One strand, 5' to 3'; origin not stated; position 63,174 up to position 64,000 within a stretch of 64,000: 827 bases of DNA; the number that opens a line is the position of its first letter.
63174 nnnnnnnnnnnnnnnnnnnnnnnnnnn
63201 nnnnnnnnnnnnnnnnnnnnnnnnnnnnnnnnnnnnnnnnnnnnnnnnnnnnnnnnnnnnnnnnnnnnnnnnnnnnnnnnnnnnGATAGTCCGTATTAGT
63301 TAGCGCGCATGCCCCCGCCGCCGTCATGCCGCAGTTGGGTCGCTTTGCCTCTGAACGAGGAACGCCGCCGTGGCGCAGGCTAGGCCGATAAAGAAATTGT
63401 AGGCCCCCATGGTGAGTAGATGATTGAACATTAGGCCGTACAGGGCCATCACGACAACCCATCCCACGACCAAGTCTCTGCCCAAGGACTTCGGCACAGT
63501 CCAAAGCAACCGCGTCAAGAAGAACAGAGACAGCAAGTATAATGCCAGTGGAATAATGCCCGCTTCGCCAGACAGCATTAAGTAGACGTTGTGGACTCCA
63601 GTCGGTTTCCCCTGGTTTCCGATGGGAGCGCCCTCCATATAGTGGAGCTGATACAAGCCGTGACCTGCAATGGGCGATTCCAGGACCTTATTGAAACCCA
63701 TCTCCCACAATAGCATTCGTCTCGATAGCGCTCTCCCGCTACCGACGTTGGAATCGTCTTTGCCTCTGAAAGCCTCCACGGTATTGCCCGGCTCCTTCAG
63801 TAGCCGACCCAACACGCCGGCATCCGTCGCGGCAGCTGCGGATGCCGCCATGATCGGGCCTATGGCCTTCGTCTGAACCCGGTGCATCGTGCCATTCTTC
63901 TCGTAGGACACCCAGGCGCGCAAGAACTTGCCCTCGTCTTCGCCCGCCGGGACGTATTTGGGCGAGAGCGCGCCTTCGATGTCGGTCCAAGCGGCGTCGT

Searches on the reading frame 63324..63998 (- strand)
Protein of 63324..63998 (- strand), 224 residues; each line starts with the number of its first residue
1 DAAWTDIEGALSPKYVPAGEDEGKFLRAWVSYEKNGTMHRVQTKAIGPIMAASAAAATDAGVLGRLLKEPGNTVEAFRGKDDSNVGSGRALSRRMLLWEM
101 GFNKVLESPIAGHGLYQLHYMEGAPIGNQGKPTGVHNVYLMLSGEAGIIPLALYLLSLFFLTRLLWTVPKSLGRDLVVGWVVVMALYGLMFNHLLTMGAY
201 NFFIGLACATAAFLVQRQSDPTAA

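Call 10: search_protein_families(library=pfam, proteins=[window:63324-63998:-], max_evalue=1)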
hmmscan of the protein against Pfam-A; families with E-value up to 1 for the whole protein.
window:63324-63998:- (224 aa): 3 families
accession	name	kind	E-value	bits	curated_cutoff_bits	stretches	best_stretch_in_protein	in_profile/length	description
PF04932.20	Wzy_C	-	6.2e-09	36.2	31.7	1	82-155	72-149/149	O-Antigen ligase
PF06781.17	CrgA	-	0.064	13.9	24.8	1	178-216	47-85/89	Cell division protein CrgA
PF23257.1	DUF7071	-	0.13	12.4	27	1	35-72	26-63/68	Domain of unknown function (DUF7071)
